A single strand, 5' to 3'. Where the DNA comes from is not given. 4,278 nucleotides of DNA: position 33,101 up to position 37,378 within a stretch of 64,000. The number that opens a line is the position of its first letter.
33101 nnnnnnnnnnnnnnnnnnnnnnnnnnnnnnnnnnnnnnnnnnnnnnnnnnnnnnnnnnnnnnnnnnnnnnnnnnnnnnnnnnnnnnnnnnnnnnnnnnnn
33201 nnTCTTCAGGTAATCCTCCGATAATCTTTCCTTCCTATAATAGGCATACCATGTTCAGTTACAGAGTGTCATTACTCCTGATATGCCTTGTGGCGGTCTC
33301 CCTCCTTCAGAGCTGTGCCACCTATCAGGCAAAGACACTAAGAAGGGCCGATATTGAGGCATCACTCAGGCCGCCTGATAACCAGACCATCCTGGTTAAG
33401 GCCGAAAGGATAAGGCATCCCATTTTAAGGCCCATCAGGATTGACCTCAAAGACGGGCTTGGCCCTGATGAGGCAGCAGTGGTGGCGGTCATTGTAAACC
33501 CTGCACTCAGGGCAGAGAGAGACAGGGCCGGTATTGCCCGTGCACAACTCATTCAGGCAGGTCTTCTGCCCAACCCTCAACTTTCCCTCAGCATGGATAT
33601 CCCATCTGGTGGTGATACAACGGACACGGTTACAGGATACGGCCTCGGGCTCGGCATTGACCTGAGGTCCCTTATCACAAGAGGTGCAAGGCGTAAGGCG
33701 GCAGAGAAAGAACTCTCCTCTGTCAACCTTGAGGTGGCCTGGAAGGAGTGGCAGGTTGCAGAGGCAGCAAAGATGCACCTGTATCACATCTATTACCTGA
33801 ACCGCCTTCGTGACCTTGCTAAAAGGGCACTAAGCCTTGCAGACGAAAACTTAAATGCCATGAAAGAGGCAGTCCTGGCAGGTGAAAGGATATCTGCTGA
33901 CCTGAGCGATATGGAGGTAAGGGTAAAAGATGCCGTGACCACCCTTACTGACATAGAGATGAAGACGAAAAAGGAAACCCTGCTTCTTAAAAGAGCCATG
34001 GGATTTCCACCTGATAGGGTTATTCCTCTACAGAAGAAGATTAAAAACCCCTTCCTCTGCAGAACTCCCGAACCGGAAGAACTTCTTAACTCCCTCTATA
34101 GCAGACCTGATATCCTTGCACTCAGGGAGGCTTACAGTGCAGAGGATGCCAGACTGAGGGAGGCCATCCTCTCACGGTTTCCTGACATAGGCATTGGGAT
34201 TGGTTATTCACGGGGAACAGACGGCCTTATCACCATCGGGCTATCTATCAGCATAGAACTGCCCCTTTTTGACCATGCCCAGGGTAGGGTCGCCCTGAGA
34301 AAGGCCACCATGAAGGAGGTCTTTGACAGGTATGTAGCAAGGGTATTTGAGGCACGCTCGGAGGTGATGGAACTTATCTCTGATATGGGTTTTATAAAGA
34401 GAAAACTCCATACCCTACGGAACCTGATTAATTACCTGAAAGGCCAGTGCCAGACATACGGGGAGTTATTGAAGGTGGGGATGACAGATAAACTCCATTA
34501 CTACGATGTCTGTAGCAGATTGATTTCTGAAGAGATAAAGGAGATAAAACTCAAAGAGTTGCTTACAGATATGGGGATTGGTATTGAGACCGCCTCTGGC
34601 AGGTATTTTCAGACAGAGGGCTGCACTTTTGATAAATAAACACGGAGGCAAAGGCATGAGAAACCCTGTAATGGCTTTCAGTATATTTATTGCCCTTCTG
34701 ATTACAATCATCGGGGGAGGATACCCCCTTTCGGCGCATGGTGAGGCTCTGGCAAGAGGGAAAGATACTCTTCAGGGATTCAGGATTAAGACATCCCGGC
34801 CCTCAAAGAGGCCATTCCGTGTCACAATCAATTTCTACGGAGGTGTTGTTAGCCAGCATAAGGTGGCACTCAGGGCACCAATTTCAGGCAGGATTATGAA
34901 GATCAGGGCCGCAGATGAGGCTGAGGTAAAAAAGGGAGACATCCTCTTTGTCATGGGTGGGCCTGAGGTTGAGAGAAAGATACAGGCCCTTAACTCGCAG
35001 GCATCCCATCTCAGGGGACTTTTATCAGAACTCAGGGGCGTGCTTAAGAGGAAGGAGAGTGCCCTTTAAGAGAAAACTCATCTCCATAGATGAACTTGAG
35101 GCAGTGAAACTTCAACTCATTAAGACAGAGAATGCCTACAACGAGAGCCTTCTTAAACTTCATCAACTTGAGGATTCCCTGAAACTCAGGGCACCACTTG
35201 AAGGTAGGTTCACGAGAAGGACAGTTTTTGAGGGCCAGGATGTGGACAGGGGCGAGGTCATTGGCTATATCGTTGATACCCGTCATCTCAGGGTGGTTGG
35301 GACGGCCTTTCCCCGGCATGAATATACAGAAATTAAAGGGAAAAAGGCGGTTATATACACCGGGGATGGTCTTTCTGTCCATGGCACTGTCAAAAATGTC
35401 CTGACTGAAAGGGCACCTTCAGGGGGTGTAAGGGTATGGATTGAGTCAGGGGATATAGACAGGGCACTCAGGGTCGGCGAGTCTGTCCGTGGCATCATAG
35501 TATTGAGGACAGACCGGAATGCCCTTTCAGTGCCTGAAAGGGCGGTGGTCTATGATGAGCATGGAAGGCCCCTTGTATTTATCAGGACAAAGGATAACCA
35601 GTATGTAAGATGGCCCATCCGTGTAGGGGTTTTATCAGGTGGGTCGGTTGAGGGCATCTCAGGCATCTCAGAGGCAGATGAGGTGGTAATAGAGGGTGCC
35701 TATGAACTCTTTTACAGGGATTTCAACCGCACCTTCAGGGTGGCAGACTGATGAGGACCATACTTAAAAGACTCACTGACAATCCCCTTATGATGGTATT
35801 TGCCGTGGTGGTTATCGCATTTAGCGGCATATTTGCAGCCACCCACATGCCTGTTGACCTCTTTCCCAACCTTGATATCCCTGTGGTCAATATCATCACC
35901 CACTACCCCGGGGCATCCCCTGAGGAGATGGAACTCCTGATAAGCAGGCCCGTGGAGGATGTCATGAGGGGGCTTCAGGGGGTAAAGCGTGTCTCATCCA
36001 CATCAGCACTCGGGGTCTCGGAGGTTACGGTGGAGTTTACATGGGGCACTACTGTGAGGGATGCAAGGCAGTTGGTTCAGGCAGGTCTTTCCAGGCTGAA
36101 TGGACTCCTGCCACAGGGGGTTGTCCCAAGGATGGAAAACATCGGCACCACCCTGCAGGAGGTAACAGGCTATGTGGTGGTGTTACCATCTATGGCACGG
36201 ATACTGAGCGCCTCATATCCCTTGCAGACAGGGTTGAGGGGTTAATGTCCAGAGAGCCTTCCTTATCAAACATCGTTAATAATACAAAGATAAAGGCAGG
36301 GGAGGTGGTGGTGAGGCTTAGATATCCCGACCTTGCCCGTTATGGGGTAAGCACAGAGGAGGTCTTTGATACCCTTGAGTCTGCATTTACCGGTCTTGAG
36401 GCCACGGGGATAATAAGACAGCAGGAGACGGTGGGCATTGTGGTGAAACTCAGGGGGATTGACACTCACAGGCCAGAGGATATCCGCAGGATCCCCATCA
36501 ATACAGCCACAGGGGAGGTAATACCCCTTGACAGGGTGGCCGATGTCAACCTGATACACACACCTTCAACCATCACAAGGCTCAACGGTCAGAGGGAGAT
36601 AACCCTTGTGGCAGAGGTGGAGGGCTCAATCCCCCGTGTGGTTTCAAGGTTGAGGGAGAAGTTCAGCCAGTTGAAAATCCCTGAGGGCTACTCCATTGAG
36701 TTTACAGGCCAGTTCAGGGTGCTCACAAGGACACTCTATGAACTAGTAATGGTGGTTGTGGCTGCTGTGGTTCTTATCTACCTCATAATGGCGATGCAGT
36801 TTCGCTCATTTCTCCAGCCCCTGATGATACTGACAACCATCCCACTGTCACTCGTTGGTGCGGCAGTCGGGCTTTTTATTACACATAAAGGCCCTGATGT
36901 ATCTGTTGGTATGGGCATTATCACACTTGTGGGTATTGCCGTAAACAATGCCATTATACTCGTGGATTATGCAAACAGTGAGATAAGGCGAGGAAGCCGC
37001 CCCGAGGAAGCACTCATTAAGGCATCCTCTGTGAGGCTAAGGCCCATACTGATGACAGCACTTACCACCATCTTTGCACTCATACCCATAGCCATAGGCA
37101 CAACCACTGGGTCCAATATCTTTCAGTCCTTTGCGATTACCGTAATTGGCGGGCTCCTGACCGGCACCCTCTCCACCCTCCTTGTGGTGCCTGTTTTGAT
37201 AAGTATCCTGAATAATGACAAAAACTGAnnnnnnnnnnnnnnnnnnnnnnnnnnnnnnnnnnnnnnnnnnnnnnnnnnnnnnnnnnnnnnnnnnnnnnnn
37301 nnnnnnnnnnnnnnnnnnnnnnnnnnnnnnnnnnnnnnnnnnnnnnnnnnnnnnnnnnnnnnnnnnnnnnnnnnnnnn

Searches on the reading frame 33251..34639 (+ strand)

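Call 6: search_protein_families(library=pfam, proteins=[window:33251-34639:+])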
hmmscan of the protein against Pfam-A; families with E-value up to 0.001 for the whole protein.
window:33251-34639:+ (462 aa): 1 family
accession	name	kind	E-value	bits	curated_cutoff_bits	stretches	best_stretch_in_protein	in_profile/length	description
PF02321.23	OEP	-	8.1e-22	78.4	22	2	83-251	12-187/187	Outer membrane efflux protein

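Call 7: search_protein_families(library=ncbifam, proteins=[window:33251-34639:+])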
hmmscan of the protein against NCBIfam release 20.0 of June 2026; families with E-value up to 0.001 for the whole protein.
window:33251-34639:+ (462 aa): 2 families
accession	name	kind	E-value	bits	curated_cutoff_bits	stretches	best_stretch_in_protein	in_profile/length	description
NF045679.1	DiMtlExpIhpA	equivalog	1.9e-09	36.7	650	1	77-347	38-309/424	divalent metal ion exporter subunit IhpA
TIGR01845.1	outer_NodT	subfamily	2.8e-09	36.3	210.05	1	179-401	177-409/460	efflux transporter outer membrane subunit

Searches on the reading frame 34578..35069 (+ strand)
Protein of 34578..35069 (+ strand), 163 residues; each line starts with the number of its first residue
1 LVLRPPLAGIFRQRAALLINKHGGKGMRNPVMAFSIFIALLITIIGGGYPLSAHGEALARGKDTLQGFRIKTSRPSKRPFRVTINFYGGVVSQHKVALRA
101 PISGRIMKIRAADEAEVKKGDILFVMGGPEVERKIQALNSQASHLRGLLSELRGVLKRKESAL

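Call 109: search_protein_families(library=pfam, max_evalue=0.01, proteins=[window:34578-35069:+])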
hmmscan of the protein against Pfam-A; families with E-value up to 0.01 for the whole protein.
window:34578-35069:+ (163 aa): 1 family
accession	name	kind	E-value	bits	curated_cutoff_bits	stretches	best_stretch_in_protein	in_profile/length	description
PF13533.13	Biotin_lipoyl_2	-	0.00064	19.9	29.8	1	96-125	1-30/32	Biotin-lipoyl like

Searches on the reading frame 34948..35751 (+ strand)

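Call 6: search_protein_families(library=pfam, proteins=[window:34948-35751:+])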
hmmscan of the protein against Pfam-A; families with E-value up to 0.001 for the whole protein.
window:34948-35751:+ (267 aa): 1 family
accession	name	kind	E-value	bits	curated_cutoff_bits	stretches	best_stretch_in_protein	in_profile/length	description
PF13437.12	HlyD_3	-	8.9e-06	26.8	22.2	1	79-160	1-85/106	HlyD family secretion protein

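Call 7: search_protein_families(library=ncbifam, proteins=[window:34948-35751:+])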
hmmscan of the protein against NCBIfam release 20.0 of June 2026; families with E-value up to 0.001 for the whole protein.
window:34948-35751:+ (267 aa): 5 families
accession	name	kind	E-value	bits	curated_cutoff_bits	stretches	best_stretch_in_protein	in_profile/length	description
TIGR00999.1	8a0102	subfamily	3.1e-23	82.3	319.3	1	39-252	49-268/271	CzcB/NccB family metal efflux transporter periplasmic adaptor subunit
TIGR01730.1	RND_mfp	subfamily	8.6e-22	77.5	94.9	1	40-254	94-313/322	efflux RND transporter periplasmic adaptor subunit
NF038010.1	ABC_adapt_DarC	equivalog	3.4e-08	32.6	450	1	76-250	229-404/417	darobactin export ABC transporter periplasmic adaptor subunit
NF033138.2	RND-peri-MexC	equivalog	0.0003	20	625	0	171-251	280-360/375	MexC family multidrug efflux RND transporter periplasmic adaptor subunit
TIGR00998.1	8a0101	subfamily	0.00055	19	390.8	1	45-150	177-280/334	EmrA/EmrK family multidrug efflux transporter periplasmic adaptor subunit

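Call 109: search_protein_families(library=pfam, max_evalue=0.01, proteins=[window:34948-35751:+])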
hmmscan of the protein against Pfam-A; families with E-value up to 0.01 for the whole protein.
window:34948-35751:+ (267 aa): 2 families
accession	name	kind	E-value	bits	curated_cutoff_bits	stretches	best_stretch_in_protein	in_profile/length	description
PF13437.12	HlyD_3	-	8.9e-06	26.8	22.2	1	79-160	1-85/106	HlyD family secretion protein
PF16576.10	HlyD_D23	-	0.0016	18.2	30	1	53-133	84-164/214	Barrel-sandwich domain of CusB or HlyD membrane-fusion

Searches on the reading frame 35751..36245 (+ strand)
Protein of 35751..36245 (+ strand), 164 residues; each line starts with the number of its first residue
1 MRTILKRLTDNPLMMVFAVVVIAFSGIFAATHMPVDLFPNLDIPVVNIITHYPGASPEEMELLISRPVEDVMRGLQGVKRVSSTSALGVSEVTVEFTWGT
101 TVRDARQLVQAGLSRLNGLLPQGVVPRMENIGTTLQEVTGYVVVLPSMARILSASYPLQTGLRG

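Call 6: search_protein_families(library=pfam, proteins=[window:35751-36245:+])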
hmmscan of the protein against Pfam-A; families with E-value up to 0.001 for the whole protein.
window:35751-36245:+ (164 aa): 1 family
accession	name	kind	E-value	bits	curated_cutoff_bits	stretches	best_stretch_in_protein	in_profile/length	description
PF00873.25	ACR_tran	-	6.1e-33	114.1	28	1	10-146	7-144/1021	AcrB/AcrD/AcrF family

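Call 7: search_protein_families(library=ncbifam, proteins=[window:35751-36245:+])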
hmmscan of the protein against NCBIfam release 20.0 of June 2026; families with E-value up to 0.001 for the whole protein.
window:35751-36245:+ (164 aa): 11 families
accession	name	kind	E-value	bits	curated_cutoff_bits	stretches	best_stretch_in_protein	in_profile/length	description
TIGR00914.1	2A0601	subfamily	7.3e-25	86.9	701.45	1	3-152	4-153/1051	CusA/CzcA family heavy metal efflux RND transporter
NF033617.1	RND_permease_2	subfamily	6.3e-22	77.4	1250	1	11-124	7-120/1009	multidrug efflux RND transporter permease subunit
NF000282.2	RND_permease_1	subfamily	2.8e-18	65.3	1250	1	15-125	11-122/1029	multidrug efflux RND transporter permease subunit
NF007905.0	PRK10614.1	equivalog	2.8e-17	61.7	1774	1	11-127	10-126/1025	multidrug efflux RND transporter permease subunit MdtC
NF007798.0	PRK10503.1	equivalog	1.9e-16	58.9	1584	1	12-123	20-131/1040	MdtB/MuxB family multidrug efflux RND transporter permease subunit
NF007842.1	PRK10555.1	equivalog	3.4e-16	58.3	1854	1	9-125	6-123/1036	multidrug efflux RND transporter permease AcrD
TIGR00915.1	2A0602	subfamily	1.7e-15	56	940.35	1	10-125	7-123/1050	efflux RND transporter permease subunit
NF007131.0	PRK09577.1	equivalog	3.7e-13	48.1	1768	1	10-124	7-121/1045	multidrug efflux RND transporter permease subunit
NF011706.2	PRK15127.1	equivalog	6.6e-10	37.5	2150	1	9-125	6-123/1049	multidrug efflux RND transporter permease subunit AcrB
NF000037.1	RND_perm_OqxB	exception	2.1e-09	35.8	2200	1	9-143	8-141/1050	multidrug efflux RND transporter permease subunit OqxB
NF007133.0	PRK09579.1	equivalog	7e-05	20.6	1763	1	11-99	10-98/1017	multidrug efflux RND transporter permease subunit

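Call 109: search_protein_families(library=pfam, max_evalue=0.01, proteins=[window:35751-36245:+])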
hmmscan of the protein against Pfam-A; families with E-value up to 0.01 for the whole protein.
window:35751-36245:+ (164 aa): 1 family
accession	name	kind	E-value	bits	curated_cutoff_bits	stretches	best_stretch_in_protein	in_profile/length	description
PF00873.25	ACR_tran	-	6.1e-33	114.1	28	1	10-146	7-144/1021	AcrB/AcrD/AcrF family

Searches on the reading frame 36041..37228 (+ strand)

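Call 6: search_protein_families(library=pfam, proteins=[window:36041-37228:+])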
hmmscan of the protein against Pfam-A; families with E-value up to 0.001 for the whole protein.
window:36041-37228:+ (395 aa): 3 families
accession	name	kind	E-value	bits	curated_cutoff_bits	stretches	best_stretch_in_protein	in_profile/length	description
PF00873.25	ACR_tran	-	1.4e-84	285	28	1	44-388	671-1018/1021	AcrB/AcrD/AcrF family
PF03176.21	MMPL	-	3.6e-12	46.3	20.5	1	203-390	109-302/333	MMPL family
PF02355.23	SecD_SecF_C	-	3.4e-08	33.6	20.5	1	234-390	32-186/189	Protein export membrane protein SecD/SecF, C-terminal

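Call 7: search_protein_families(library=ncbifam, proteins=[window:36041-37228:+])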
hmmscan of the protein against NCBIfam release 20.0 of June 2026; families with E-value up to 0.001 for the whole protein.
window:36041-37228:+ (395 aa): 18 families
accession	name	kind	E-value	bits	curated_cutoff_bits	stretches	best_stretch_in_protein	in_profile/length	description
NF033617.1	RND_permease_2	subfamily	1.6e-69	234.9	1250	1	48-391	663-1008/1009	multidrug efflux RND transporter permease subunit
TIGR00914.1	2A0601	subfamily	3.9e-59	200.4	701.45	1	47-391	685-1036/1051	CusA/CzcA family heavy metal efflux RND transporter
NF000282.2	RND_permease_1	subfamily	8.9e-51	172.9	1250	1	55-390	690-1027/1029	multidrug efflux RND transporter permease subunit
TIGR00915.1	2A0602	subfamily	2.8e-48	164.5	940.35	1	52-388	689-1026/1050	efflux RND transporter permease subunit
NF007798.0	PRK10503.1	equivalog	2.2e-42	144.7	1584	1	53-388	682-1020/1040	MdtB/MuxB family multidrug efflux RND transporter permease subunit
NF007905.0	PRK10614.1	equivalog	4.3e-40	137.2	1774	1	54-390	669-1008/1025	multidrug efflux RND transporter permease subunit MdtC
NF007133.0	PRK09579.1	equivalog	1e-35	122.7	1763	1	53-392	665-1004/1017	multidrug efflux RND transporter permease subunit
NF007842.1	PRK10555.1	equivalog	1.2e-34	119.4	1854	1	53-388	689-1024/1036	multidrug efflux RND transporter permease AcrD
NF007131.0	PRK09577.1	equivalog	1.8e-34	118.7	1768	1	59-389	691-1021/1045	multidrug efflux RND transporter permease subunit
NF000037.1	RND_perm_OqxB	exception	5.6e-32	110.5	2200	1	97-390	739-1034/1050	multidrug efflux RND transporter permease subunit OqxB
NF011706.2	PRK15127.1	equivalog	1e-25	89.8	2150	1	99-389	737-1028/1049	multidrug efflux RND transporter permease subunit AcrB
TIGR00921.1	2A067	subfamily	2.1e-08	32.7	351.9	1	200-390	155-346/733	hydrophobe/amphiphile efflux-3 (HAE3) family transporter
TIGR00966.2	transloc_SecF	equivalog_domain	2.2e-08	34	160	1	215-388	107-277/279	protein translocase subunit SecF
NF009583.0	PRK13024.1-3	subfamily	6.7e-08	31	721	1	237-391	582-734/755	protein translocase subunit SecDF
TIGR00916.1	2A0604s01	subfamily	1.1e-07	31.8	148.6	1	236-380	91-231/231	SecD/SecF family protein translocase subunit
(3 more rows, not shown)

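Call 109: search_protein_families(library=pfam, max_evalue=0.01, proteins=[window:36041-37228:+])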
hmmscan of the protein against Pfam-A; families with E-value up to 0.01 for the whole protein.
window:36041-37228:+ (395 aa): 3 families
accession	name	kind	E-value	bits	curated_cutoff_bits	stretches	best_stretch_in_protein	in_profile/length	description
PF00873.25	ACR_tran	-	1.4e-84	285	28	1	44-388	671-1018/1021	AcrB/AcrD/AcrF family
PF03176.21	MMPL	-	3.6e-12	46.3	20.5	1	203-390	109-302/333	MMPL family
PF02355.23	SecD_SecF_C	-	3.4e-08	33.6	20.5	1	234-390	32-186/189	Protein export membrane protein SecD/SecF, C-terminal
